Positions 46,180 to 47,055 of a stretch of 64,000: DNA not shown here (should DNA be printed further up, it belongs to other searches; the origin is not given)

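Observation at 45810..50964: Tight four-gene operon: polytopic membrane protein, tandem PilB-like ATPase, translin-family protein, metallophosphoesterase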

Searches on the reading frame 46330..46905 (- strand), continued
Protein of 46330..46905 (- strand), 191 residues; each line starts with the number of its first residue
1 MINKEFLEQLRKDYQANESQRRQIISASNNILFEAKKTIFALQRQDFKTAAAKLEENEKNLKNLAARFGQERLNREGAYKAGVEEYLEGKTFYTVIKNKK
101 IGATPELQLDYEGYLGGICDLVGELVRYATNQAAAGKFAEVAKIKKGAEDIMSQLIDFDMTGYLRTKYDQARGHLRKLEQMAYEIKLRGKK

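Call 29: find_related_loci(query=A2, collection=genome_contigs, flank=8000)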
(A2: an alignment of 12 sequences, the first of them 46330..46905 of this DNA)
Query A2 (191 aa) in genome_contigs; peptide patterns used: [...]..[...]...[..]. (x = any residue, [..] = any of these).
300 stretches matched a pattern; 283 encode a relative of the query (tblastn E <= 1e-3); the best 80 are kept; 80 distinct loci.
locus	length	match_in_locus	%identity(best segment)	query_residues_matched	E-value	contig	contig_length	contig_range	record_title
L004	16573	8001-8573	97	1-191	4e-121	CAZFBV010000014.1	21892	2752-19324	MAG TPA_asm: uncultured Gammaproteobacteria bacterium isolate SRP170004_co1_568 genome assembly, contig: NODE_3614_lengt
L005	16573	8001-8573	95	1-191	1e-118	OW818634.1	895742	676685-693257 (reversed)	metagenome genome assembly, chromosome: 1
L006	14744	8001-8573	89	1-191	1e-112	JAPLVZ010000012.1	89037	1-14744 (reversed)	MAG: Candidatus Falkowbacteria bacterium isolate LacPavin_0419_WC90_MAG_43_11 LacPavin_0419_WC90_scaffold_47773, whole g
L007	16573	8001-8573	89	1-191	3e-112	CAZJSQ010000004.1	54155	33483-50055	MAG TPA_asm: uncultured Gammaproteobacteria bacterium isolate SRP178699_co1_232 genome assembly, contig: NODE_516_length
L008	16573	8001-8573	86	1-191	2e-107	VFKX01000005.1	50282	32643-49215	MAG: Candidatus Falkowbacteria bacterium isolate Bin_61_32 c_000005015460, whole genome shotgun sequence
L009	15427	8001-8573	82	1-191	1e-100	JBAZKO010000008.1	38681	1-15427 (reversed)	MAG: Patescibacteria group bacterium isolate SO_2017_LW4_145 scaffold_1802_c2_LW137-91_2017, whole genome shotgun sequen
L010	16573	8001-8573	80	1-191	3e-100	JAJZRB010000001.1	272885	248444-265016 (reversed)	MAG: bacterium isolate SKS1.bin72 NODE_26_length_272885_cov_4.865577, whole genome shotgun sequence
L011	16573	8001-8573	80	1-191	1e-98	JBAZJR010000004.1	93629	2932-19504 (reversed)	MAG: Patescibacteria group bacterium isolate SO_2017_LW4_124 scaffold_731_c1_LW137-91_2017, whole genome shotgun sequenc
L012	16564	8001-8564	80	1-188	3e-98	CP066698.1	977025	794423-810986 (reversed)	MAG: Candidatus Falkowbacteria bacterium isolate NC_groundwater_1683_Pr3_B-0.1um_40_26 chromosome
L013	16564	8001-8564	80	1-188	7e-98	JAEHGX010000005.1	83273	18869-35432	Candidatus Falkowbacteria bacterium S5_I03 S5_I03__5, whole genome shotgun sequence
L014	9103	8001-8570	81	1-190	2e-97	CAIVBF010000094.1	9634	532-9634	uncultured bacterium isolate MJ-2014-D6_bin-244 genome assembly, contig: bin-244:094/170, whole genome shotgun sequence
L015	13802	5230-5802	80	1-191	2e-97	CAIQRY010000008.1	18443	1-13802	uncultured bacterium isolate AM-lipid-02-D9_bin-0787 genome assembly, contig: bin-0787:08/68, whole genome shotgun seque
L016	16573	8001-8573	77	1-191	3e-97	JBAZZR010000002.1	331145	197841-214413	MAG: Patescibacteria group bacterium isolate SO_2017_GW3_20 scaffold_3_c2_OW296A_2017, whole genome shotgun sequence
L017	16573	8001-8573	77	1-191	1e-96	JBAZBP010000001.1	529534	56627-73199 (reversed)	MAG: Patescibacteria group bacterium isolate SO_2017_GW1_115 NODE_100_length_529534_cov_2.059285_OW334_2017, whole genom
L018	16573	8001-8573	77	1-191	4e-96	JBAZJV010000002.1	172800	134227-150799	MAG: Patescibacteria group bacterium isolate SO_2017_LW4_128 scaffold_278_c1_LW137-91_2017, whole genome shotgun sequenc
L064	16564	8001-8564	59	1-188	1e-70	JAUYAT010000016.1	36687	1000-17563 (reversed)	MAG: bacterium isolate C19_concoct.bin.47 C19_k141_57766, whole genome shotgun sequence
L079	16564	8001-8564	59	1-188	7e-69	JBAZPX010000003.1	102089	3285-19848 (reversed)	MAG: Patescibacteria group bacterium isolate SO_2017_SWC_4 scaffold_230_c1_LP-4_2017, whole genome shotgun sequence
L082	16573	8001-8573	59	1-191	6e-69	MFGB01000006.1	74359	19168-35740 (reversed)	MAG: Candidatus Falkowbacteria bacterium RIFOXYA2_FULL_47_19 rifoxya2_full_scaffold_199, whole genome shotgun sequence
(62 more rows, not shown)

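Call 33: find_related_loci(query=A3, collection=metagenome_contigs, flank=8000)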
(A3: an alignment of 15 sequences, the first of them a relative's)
Query A3 (193 aa) in metagenome_contigs; peptide patterns used: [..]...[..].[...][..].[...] (x = any residue, [..] = any of these).
375 stretches matched a pattern; 277 encode a relative of the query (tblastn E <= 1e-3); the best 80 are kept; 80 distinct loci.
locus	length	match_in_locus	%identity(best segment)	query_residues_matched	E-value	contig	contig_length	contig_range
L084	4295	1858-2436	54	1-193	1e-64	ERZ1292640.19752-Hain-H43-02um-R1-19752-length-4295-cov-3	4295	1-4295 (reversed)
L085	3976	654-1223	55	1-190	9e-63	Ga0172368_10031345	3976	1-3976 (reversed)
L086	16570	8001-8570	52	1-190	4e-60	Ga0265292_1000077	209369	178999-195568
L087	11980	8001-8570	49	1-190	4e-59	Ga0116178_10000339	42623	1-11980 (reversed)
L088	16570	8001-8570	50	1-190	7e-59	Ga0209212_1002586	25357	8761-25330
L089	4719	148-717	49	1-190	9e-59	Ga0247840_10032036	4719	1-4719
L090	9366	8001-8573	54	2-193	1e-56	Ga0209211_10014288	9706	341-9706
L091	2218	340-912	43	2-193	5e-49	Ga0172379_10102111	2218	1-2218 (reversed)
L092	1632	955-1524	46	1-190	3e-48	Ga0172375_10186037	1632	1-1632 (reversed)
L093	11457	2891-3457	46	2-190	2e-46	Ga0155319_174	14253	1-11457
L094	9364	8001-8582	44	1-193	2e-45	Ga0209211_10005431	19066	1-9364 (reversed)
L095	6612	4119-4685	44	2-190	1e-45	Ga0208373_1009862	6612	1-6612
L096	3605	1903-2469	44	2-190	1e-45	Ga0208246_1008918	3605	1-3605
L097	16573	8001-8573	41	2-193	5e-45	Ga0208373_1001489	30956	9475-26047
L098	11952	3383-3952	42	2-192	5e-45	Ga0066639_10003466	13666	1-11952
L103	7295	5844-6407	41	2-190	1e-44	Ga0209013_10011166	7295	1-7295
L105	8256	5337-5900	40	2-190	5e-44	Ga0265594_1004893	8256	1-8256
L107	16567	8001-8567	42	2-190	2e-43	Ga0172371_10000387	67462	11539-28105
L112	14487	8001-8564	43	2-189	1e-42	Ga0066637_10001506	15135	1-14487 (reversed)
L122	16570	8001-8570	42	1-190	6e-42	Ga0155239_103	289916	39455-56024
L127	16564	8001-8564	40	2-190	2e-41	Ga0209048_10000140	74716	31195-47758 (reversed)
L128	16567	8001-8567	42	1-189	3e-41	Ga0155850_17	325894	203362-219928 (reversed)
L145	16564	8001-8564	39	2-190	2e-39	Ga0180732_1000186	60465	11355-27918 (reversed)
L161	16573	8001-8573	43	2-191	2e-38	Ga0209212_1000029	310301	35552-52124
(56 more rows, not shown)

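Call 38: search_protein_families(library=pfam, proteins=[L112:2484-3602:+, L112:3589-4668:+, L112:5330-8008:+, L112:8581-9837:+, L112:9870-10493:+, L112:10497-10922:+, L112:10930-11898:+, L112:12205-12882:+, L112:12851-13795:+, L086:8644-9309:+], max_evalue=0.001)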
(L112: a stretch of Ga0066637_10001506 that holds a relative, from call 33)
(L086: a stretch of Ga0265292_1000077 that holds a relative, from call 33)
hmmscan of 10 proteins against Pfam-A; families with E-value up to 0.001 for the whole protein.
L112:2484-3602:+ (373 aa): 2 families
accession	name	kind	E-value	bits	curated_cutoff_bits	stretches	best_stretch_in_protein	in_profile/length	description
PF01098.24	FTSW_RODA_SPOVE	-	2.5e-100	336.4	26.4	1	16-371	3-355/356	Cell cycle protein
PF08733.15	PalH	-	0.0005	19.7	34.1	0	3-142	171-306/332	PalH/RIM21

L112:3589-4668:+ (360 aa): 4 families
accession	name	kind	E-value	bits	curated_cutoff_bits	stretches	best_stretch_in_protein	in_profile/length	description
PF04101.22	Glyco_tran_28_C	-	4.8e-30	105.2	22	1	192-340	1-154/166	Glycosyltransferase family 28 C-terminal domain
PF03033.26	Glyco_transf_28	-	7.1e-26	91.4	26.2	1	7-145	1-137/139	Glycosyltransferase family 28 N-terminal domain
PF13692.12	Glyco_trans_1_4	-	0.00012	22.7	27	0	222-329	35-142/142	Glycosyl transferases group 1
PF00534.26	Glycos_transf_1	-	0.00047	20.2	26.4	0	250-341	80-170/172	Glycosyl transferases group 1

L112:5330-8008:+ (893 aa): 7 families
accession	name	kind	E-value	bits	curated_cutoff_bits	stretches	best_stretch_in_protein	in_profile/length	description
PF00122.25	E1-E2_ATPase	-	2.6e-51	174.1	28.1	1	111-305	2-180/181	E1-E2 ATPase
PF00689.26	Cation_ATPase_C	-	2.7e-40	138.4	27.3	1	709-880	1-174/175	Cation transporting ATPase, C-terminus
PF00702.32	Hydrolase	-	4.2e-24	86.5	26.4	1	323-640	2-191/191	haloacid dehalogenase-like hydrolase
PF13246.12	Cation_ATPase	-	7.1e-20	71.3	21.7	1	379-466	3-91/91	Cation transport ATPase (P-type)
PF00690.31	Cation_ATPase_N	-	5.9e-13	48.7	20.4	1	4-71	2-69/69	Cation transporter/ATPase, N-terminus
PF08282.18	Hydrolase_3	-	3.6e-06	27.3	20.9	1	612-664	195-247/255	haloacid dehalogenase-like hydrolase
PF12710.13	HAD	-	8.8e-06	26.7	27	1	532-637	86-189/189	haloacid dehalogenase-like hydrolase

L112:8581-9837:+ (419 aa): 2 families
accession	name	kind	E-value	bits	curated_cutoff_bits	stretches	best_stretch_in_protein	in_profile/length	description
PF08245.18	Mur_ligase_M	-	7.1e-31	108.2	24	1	35-230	1-199/200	Mur ligase middle domain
PF02875.26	Mur_ligase_C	-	1.3e-20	74.9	28.4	1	253-388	1-127/127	Mur ligase, glutamate ligase domain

L112:9870-10493:+ (208 aa): 0 families

L112:10497-10922:+ (142 aa): 1 family
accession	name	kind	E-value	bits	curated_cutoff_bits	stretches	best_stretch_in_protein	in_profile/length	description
PF04977.20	DivIC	-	2.1e-07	31.1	28.9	1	31-103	4-77/80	Septum formation initiator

L112:10930-11898:+ (323 aa): 6 families
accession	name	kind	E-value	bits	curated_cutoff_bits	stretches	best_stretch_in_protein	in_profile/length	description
PF13616.12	Rotamase_3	-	1e-28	100.7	22.5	1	188-289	13-116/116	PPIC-type PPIASE domain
PF00639.27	Rotamase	-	1.3e-24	87.4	21.7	1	195-287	1-97/97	PPIC-type PPIASE domain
PF13623.11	SurA_N_2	-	1.5e-09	38.3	28.5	1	22-131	11-121/145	SurA-like N-terminal domain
PF13624.11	SurA_N_3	-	4.6e-09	36.7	27.2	1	20-127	16-115/162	SurA-like N-terminal domain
PF13145.12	Rotamase_2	-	5.3e-09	37.4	27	1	207-289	32-109/121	PPIC-type PPIASE domain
PF09312.16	SurA_N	-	0.00083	20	30.8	0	59-165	8-112/118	SurA N-terminal domain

L112:12205-12882:+ (226 aa): 7 families
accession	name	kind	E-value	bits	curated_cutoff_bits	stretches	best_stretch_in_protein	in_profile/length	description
PF00005.33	ABC_tran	-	3.9e-36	125.1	25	1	18-165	1-136/137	ABC transporter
PF13401.12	AAA_22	-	1.2e-05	26.1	27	1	29-124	6-78/130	AAA domain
PF13304.12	AAA_21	-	3.6e-05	24.4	27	0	121-196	221-299/304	AAA domain, putative AbiEii toxin, Type IV TA system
PF02463.25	SMC_N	-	5.3e-05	23.2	40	0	123-207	122-208/220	RecF/RecN/SMC N terminal domain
PF13191.12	AAA_16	-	0.00015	22.8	32.6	1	29-88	25-82/167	AAA ATPase domain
PF03193.22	RsgA_GTPase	-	0.00026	21.3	30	0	14-52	93-130/174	RsgA GTPase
PF20720.3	nSTAND3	-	0.00047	20.3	27.2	0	29-53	18-42/155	Novel STAND NTPase 3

L112:12851-13795:+ (315 aa): 2 families
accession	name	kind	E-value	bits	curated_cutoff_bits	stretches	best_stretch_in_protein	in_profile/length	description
PF02687.27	FtsX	-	2.6e-15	57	25.5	1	193-311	2-114/120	FtsX-like permease C-terminal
PF18075.7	FtsX_ECD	-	5.9e-14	52.9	23.5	1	71-155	2-86/96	FtsX extracellular domain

L086:8644-9309:+ (222 aa): 4 families
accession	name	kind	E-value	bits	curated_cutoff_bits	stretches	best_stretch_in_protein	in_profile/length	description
PF00535.33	Glycos_transf_2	-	6.6e-29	101.4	23.3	1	4-120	1-122/168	Glycosyl transferase family 2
PF12804.13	NTP_transf_3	-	2.2e-06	28.4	27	1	13-115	24-125/160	MobA-like NTP transferase domain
PF13641.12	Glyco_tranf_2_3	-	5.4e-06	27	27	1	3-111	3-121/230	Glycosyltransferase like family 2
PF10111.15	Glyco_tranf_2_2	-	5.5e-05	23.2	27.3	1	4-97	1-102/276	Glycosyltransferase like family 2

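Call 45: search_protein_families(library=pfam, proteins=[L127:1669-2964:+, L127:3119-4945:+, L064:2466-3767:+, L064:3845-4777:+, L064:8578-9711:+, L079:8853-10004:+, L079:10000-11136:+, L097:8595-10394:+, L097:10436-12265:+, L082:11297-12304:+], max_evalue=0.001)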
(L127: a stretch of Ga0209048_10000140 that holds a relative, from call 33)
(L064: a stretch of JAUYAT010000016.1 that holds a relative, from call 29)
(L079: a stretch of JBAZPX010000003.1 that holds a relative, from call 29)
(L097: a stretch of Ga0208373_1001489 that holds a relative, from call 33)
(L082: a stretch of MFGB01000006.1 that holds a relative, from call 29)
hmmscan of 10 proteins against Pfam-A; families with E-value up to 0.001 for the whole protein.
L127:1669-2964:+ (432 aa): 5 families
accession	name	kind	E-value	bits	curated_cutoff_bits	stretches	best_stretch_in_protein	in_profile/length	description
PF00575.29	S1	-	3.2e-42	143.2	22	4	201-271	1-73/74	S1 RNA binding domain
PF23459.1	S1_RRP5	-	3.8e-14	53.4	27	2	205-266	4-65/72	RRP5 S1 domain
PF21710.3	Spt6_S1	-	2.6e-08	34.5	27.5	1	202-268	14-81/91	Spt6, S1/OB domain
PF17092.11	PCB_OB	-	6.7e-05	24.1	27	0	9-56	16-63/111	Penicillin-binding protein OB-like domain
PF13509.12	S1_2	-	0.00011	22.7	21.8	0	204-238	1-35/61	S1 domain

L127:3119-4945:+ (609 aa): 6 families
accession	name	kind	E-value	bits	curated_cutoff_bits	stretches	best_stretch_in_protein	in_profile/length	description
PF01434.24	Peptidase_M41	-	1.1e-63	215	29.9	1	413-601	2-191/191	Peptidase family M41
PF00004.35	AAA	-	8.7e-46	156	21.2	1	199-330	1-129/131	ATPase family associated with various cellular activities (AAA)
PF17862.7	AAA_lid_3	-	1.2e-14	54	27.2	1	354-396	1-43/45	AAA+ lid domain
PF07728.20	AAA_5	-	5.9e-06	26.8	22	1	198-320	1-137/139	AAA domain (dynein-related subfamily)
PF13191.12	AAA_16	-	7.8e-05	23.7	32.6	0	196-219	24-47/167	AAA ATPase domain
PF06068.19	TIP49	-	0.00025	20.8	23.8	1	197-233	51-89/347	TIP49 P-loop domain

L064:2466-3767:+ (434 aa): 2 families
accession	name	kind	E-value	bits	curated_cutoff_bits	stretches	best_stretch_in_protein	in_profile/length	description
PF15892.11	BNR_4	-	4e-09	36.7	27.3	1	34-164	69-196/272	BNR repeat-containing family member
PF13088.12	BNR_2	-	1.7e-05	24.7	31.4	0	129-281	62-204/277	BNR repeat-like domain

L064:3845-4777:+ (311 aa): 0 families

L064:8578-9711:+ (378 aa): 2 families
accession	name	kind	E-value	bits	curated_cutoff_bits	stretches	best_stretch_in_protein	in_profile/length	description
PF03222.19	Trp_Tyr_perm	-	1.3e-18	67.7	22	1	2-347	2-369/393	Tryptophan/tyrosine permease family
PF01490.24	Aa_trans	-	3.6e-08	32.9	25.6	1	5-340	5-371/410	Transmembrane amino acid transporter protein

L079:8853-10004:+ (384 aa): 1 family
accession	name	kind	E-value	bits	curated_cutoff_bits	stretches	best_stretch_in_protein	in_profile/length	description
PF09587.15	PGA_cap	-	6.9e-61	206.4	27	1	73-311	3-255/255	Bacterial capsule synthesis protein PGA_cap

L079:10000-11136:+ (379 aa): 1 family
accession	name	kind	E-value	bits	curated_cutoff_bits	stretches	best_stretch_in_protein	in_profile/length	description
PF03222.19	Trp_Tyr_perm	-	2e-20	73.7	22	1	2-367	2-388/393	Tryptophan/tyrosine permease family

L097:8595-10394:+ (600 aa): 0 families

L097:10436-12265:+ (610 aa): 2 families
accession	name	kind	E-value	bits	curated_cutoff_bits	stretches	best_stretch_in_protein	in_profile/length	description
PF09587.15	PGA_cap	-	1.4e-64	218.5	27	1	311-540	3-255/255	Bacterial capsule synthesis protein PGA_cap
PF01875.22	Memo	-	6.4e-24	85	27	1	79-279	38-253/269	Memo-like protein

L082:11297-12304:+ (336 aa): 2 families
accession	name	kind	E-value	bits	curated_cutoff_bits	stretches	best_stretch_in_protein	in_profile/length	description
PF00999.27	Na_H_Exchanger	-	3.7e-39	135.1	26.2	2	13-204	4-192/375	Sodium/hydrogen exchanger, transmembrane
PF03956.18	Lys_export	-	3.2e-05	24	23.8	0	35-176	4-141/190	Lysine exporter LysO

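Call 59: list_cluster_members(proteins=[P0245, P0250, P0252, P0260, P0268, P0285, P0300, P0320, P0350, P0385])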
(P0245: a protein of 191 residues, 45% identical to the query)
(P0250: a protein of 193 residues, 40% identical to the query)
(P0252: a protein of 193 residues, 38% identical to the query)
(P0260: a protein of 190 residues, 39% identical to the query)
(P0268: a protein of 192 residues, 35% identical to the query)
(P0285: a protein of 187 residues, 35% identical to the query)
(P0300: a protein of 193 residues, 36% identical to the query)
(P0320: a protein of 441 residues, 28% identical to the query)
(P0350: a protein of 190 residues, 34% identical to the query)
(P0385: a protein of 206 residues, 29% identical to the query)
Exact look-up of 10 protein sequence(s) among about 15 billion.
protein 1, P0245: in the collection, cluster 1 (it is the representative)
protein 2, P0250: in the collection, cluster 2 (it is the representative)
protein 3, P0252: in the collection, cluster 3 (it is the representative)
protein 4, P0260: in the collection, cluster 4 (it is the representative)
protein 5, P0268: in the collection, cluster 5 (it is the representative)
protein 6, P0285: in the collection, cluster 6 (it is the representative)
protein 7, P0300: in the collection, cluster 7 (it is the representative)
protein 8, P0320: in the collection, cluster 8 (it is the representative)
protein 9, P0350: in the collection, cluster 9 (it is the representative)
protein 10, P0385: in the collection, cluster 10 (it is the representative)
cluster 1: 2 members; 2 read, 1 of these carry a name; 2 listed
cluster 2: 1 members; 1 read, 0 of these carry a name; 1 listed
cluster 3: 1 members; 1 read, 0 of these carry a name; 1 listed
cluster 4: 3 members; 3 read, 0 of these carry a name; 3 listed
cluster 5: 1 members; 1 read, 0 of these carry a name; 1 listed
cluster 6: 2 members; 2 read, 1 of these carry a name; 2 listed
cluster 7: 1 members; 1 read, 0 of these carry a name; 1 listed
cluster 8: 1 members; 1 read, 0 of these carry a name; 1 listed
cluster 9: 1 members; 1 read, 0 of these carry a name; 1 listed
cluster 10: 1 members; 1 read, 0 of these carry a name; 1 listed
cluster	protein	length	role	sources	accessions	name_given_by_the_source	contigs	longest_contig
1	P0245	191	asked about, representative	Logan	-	-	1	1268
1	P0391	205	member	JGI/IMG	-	predicted translin family RNA/ssDNA-binding protein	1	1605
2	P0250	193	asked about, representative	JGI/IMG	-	-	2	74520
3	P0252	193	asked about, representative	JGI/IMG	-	-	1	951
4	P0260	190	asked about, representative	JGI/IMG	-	-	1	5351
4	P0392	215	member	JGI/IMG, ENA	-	-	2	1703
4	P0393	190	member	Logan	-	-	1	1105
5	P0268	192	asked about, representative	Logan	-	-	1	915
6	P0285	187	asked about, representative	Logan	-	-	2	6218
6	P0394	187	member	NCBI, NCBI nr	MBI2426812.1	MAG: hypothetical protein HYV34_03105 [Candidatus Kerfeldbacteria bacterium] | hypothetical protein [Candidatus Kerfeldbacteria bacterium]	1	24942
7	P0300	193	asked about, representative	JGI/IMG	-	-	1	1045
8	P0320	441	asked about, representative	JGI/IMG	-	-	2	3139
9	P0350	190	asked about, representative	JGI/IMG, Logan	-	-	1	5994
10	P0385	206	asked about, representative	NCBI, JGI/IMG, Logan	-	-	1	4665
